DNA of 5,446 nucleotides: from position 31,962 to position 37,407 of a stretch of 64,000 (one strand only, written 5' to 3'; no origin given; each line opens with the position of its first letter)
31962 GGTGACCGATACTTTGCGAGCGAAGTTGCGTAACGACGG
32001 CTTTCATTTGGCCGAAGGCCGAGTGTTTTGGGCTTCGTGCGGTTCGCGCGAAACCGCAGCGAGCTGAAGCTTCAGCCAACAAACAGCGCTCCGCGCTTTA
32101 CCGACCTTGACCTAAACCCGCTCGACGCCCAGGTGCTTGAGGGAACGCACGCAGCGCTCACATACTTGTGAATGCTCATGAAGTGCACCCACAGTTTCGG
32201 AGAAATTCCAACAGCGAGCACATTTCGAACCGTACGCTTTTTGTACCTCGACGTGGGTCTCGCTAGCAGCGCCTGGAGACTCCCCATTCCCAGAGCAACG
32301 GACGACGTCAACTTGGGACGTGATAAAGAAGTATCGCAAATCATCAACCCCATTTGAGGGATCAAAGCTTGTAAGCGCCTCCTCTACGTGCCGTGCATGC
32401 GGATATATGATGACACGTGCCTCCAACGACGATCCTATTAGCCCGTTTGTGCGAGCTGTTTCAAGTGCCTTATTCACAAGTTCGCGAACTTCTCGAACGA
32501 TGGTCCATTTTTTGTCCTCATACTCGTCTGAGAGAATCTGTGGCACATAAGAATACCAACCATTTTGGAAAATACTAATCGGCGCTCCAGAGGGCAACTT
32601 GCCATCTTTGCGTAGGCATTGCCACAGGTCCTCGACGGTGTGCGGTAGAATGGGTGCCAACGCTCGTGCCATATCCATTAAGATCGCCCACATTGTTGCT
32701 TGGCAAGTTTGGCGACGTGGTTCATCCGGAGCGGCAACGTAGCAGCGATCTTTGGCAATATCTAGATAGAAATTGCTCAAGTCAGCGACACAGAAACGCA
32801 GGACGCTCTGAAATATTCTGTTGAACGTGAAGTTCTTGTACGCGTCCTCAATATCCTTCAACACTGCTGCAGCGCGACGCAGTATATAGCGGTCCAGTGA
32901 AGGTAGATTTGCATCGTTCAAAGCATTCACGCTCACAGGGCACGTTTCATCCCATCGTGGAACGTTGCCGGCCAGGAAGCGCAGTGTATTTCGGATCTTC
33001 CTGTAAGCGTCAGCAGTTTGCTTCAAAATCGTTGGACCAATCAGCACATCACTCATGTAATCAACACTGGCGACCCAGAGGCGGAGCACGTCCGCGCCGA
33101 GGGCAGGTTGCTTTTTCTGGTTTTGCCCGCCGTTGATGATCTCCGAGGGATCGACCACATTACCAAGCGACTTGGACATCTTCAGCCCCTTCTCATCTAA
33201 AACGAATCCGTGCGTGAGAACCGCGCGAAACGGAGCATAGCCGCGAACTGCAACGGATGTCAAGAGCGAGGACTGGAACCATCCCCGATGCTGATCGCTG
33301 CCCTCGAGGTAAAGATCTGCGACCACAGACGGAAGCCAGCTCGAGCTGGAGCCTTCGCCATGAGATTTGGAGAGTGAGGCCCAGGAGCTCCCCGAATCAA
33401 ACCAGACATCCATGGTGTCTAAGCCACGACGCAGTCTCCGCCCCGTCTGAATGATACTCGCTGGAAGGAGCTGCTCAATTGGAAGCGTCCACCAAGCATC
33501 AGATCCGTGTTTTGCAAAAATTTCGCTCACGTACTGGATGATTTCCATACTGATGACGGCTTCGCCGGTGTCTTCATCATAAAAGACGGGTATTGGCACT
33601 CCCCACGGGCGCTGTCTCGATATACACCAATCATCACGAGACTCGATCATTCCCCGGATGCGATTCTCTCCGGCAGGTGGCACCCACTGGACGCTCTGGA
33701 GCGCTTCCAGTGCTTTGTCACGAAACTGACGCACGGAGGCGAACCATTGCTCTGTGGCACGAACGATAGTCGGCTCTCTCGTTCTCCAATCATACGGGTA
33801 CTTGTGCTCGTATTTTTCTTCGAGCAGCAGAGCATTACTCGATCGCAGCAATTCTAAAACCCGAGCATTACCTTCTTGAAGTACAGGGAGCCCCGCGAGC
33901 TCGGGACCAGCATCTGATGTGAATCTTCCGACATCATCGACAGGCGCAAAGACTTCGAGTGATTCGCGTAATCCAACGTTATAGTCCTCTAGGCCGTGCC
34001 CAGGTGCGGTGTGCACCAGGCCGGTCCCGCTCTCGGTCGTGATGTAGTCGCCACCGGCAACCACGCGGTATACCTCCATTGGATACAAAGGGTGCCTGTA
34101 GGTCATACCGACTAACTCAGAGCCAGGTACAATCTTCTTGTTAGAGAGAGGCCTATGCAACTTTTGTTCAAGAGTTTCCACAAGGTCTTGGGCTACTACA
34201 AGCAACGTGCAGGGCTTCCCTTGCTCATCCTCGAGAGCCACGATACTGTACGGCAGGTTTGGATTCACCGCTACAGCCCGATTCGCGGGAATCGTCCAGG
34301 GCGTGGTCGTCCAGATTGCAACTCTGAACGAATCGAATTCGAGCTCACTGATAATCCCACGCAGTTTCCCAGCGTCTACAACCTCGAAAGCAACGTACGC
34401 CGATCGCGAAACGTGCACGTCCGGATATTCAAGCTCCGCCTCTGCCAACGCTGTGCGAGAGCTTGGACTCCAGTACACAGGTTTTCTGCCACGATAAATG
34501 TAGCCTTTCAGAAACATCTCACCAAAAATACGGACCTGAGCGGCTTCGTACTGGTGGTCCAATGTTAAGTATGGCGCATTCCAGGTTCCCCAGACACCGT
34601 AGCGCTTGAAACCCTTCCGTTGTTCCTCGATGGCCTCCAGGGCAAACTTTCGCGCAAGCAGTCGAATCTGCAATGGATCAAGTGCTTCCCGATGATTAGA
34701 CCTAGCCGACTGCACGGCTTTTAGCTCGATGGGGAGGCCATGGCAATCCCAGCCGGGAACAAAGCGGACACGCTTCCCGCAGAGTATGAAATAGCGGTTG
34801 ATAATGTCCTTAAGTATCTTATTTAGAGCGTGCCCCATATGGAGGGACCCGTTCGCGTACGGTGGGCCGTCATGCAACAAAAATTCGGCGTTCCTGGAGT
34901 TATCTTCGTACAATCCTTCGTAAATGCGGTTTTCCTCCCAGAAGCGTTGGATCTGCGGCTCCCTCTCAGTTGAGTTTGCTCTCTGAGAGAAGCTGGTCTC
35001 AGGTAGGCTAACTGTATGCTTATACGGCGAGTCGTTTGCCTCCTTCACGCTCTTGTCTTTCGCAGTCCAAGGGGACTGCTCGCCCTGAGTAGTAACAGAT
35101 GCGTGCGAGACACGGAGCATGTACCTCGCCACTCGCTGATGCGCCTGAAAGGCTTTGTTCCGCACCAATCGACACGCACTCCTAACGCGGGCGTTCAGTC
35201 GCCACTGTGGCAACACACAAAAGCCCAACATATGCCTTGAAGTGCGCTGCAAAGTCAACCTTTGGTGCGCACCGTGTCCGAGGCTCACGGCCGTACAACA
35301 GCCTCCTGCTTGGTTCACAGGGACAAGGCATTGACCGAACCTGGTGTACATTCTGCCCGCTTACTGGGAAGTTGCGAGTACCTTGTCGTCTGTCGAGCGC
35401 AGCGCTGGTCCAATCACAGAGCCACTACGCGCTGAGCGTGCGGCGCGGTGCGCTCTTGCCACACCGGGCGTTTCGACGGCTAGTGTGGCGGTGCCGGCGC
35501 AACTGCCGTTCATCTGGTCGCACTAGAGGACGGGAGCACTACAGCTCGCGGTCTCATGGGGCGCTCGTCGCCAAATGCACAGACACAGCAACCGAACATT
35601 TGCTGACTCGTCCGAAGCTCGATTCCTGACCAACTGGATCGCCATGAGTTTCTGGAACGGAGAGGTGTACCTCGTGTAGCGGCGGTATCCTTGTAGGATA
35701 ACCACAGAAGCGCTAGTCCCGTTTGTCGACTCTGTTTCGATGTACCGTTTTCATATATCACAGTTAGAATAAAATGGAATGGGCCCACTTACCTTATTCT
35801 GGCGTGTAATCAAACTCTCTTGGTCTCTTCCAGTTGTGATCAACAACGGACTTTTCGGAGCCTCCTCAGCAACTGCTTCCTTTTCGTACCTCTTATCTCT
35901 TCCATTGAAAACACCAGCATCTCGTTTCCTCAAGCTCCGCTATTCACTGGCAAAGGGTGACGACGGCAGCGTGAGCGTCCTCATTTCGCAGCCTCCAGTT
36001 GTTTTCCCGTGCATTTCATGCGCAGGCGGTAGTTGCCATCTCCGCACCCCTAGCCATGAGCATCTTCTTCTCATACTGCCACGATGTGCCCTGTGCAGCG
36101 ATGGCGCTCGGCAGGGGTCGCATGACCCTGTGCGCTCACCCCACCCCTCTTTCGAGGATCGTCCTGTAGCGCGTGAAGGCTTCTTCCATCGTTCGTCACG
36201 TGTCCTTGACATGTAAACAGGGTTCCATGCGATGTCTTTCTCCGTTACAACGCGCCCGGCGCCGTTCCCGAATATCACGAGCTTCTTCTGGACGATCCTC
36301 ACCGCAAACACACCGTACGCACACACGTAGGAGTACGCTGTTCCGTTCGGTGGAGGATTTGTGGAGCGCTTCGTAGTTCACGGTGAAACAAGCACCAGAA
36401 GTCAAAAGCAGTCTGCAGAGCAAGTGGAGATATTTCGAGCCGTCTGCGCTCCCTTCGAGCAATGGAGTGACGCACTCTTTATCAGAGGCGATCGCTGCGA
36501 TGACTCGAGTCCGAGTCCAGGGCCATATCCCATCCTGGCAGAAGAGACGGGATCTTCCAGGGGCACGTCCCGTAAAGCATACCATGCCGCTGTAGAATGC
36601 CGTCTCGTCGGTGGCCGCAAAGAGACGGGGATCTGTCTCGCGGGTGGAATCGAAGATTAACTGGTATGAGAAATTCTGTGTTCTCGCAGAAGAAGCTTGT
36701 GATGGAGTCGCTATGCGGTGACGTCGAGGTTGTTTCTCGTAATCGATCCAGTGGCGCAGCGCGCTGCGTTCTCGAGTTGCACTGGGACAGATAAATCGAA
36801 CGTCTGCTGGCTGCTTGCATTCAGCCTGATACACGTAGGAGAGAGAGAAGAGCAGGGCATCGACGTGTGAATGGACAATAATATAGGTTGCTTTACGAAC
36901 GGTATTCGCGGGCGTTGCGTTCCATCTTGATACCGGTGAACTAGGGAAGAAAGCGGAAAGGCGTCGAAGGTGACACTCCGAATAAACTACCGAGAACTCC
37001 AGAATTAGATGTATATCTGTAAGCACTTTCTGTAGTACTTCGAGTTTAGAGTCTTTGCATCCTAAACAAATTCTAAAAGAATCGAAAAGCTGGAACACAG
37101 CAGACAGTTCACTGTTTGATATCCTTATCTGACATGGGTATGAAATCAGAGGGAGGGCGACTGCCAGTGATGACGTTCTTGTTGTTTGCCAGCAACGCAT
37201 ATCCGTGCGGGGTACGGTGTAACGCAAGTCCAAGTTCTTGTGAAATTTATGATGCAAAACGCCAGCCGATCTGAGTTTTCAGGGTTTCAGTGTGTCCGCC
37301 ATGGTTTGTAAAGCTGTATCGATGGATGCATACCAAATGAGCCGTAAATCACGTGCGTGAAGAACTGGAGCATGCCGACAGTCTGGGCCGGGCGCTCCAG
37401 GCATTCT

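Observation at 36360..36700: The 1.36 kb R1 family and the 1.14 kb inverted-repeat family share a palindrome-rich ~100 bp core and a common ~150 bp terminus, making one superfamily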

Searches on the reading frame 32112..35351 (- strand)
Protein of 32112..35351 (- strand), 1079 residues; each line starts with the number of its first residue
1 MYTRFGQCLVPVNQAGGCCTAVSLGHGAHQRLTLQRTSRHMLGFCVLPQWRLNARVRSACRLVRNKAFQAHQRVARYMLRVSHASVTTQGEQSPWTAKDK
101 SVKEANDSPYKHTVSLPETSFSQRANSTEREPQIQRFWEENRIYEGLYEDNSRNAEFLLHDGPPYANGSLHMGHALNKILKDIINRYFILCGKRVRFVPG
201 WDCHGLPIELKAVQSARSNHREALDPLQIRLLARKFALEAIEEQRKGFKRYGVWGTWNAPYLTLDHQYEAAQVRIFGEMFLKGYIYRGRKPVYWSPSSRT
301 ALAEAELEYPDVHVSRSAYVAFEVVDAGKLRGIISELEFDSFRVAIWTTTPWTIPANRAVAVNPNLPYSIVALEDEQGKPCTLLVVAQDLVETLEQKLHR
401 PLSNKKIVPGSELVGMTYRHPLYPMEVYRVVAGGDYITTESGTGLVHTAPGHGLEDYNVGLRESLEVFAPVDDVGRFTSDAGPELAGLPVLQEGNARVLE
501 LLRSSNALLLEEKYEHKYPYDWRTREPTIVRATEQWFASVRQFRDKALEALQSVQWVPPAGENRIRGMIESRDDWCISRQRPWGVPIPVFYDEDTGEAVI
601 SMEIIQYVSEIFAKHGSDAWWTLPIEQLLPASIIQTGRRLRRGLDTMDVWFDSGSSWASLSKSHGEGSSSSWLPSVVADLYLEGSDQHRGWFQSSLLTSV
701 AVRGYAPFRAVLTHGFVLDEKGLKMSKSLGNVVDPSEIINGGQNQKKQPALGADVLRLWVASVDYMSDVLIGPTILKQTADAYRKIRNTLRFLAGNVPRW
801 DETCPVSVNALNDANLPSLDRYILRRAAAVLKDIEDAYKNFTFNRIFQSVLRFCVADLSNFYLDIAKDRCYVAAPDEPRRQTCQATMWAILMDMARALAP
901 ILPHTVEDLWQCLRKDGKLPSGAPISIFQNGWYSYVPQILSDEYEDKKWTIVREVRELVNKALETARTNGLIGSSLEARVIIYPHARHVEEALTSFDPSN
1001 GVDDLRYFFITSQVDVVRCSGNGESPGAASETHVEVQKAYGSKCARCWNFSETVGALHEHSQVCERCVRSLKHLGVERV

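Call 12: list_cluster_members(proteins=[window:32112-35351:-, window:61117-63879:+, window:40595-41512:+, window:39175-40497:+])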
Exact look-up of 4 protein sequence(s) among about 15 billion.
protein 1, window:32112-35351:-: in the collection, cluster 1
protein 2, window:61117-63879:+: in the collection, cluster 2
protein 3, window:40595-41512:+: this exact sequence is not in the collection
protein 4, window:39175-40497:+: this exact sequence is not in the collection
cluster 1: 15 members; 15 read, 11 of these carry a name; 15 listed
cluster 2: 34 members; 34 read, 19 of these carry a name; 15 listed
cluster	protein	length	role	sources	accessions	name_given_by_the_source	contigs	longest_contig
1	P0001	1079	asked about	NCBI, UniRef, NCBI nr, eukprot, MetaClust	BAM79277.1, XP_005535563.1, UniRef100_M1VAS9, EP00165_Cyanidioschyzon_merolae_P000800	isoleucine--tRNA ligase [Cyanidioschyzon merolae strain 10D] | isoleucine--tRNA ligase n=1 Tax=Cyanidioschyzon merolae (strain NIES-3377 / 10D) ... | XP_005535563.1 isoleucine--tRNA ligase [Cyanidioschyzon merolae strain 10D]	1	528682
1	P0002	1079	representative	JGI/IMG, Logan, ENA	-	-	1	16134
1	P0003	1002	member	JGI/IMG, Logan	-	isoleucyl-tRNA synthetase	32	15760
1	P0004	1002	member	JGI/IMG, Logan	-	isoleucyl-tRNA synthetase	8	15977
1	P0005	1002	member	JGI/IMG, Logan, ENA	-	isoleucyl-tRNA synthetase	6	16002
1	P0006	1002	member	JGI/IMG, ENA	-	isoleucyl-tRNA synthetase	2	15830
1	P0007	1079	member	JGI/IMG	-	isoleucyl-tRNA synthetase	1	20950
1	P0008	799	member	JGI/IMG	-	isoleucyl-tRNA synthetase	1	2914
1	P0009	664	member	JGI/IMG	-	isoleucyl-tRNA synthetase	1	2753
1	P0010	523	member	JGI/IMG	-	isoleucyl-tRNA synthetase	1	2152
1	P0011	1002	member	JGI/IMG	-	isoleucyl-tRNA synthetase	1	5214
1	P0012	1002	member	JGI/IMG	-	isoleucyl-tRNA synthetase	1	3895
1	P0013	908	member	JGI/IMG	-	-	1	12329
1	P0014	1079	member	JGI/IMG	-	-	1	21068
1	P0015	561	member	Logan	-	-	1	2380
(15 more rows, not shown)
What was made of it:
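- Source organism: exact protein matches to C. merolae 10D on a 528,682-bp contig (call 12).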

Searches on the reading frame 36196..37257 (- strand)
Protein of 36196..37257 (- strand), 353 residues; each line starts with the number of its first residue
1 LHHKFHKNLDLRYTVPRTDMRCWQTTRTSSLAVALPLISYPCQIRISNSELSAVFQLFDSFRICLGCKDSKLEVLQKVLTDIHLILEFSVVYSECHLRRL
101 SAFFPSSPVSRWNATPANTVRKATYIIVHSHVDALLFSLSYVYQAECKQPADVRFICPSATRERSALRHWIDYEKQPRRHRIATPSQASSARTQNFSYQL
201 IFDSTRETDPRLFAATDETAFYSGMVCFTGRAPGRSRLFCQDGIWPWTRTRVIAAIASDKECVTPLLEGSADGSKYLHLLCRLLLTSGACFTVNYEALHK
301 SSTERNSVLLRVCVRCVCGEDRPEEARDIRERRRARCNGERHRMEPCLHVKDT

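Call 19: search_protein_families(library=pfam, proteins=[window:36196-37257:-], max_evalue=0.01)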
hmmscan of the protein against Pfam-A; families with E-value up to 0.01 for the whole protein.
window:36196-37257:- (353 aa): 0 families
